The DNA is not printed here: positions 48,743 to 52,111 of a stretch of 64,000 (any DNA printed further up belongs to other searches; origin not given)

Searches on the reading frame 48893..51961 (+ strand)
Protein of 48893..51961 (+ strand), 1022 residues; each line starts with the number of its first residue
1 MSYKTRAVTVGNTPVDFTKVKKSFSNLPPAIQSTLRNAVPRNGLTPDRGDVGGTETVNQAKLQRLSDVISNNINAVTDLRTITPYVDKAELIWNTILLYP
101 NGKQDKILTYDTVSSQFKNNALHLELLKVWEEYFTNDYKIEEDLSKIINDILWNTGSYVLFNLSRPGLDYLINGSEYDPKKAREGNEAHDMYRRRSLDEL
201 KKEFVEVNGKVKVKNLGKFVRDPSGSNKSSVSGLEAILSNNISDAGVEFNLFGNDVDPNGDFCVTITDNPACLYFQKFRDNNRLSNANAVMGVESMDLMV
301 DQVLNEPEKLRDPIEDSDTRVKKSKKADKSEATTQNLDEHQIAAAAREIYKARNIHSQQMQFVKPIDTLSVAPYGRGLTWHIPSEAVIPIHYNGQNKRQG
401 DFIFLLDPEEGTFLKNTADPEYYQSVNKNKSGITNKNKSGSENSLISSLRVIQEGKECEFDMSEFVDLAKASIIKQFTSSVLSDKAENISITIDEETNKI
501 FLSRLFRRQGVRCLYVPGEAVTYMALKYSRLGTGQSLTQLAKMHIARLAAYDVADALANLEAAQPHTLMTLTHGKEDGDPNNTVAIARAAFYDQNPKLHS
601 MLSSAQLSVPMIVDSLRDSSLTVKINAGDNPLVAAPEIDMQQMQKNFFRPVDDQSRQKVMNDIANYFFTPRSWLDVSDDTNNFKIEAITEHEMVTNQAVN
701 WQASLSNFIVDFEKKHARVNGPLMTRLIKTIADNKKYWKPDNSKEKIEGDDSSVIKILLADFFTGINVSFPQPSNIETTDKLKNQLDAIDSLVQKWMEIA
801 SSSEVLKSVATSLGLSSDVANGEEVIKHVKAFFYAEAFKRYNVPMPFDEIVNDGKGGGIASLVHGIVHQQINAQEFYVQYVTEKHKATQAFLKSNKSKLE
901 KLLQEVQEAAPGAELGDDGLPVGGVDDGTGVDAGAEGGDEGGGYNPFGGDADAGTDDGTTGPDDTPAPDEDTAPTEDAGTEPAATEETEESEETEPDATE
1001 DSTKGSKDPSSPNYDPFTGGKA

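Call 19: search_protein_families(library=phrogs, proteins=[window:48893-51961:+])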
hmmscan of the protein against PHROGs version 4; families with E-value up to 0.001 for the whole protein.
window:48893-51961:+ (1022 aa): 1 family
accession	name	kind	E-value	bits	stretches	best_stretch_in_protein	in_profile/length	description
phrog_3004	-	head and packaging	3.7e-220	734.8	1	19-1007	14-922/931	virion structural protein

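Call 20: search_protein_families(library=pfam, proteins=[window:48893-51961:+], max_evalue=0.01)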
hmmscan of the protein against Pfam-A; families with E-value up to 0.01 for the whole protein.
window:48893-51961:+ (1022 aa): 0 families
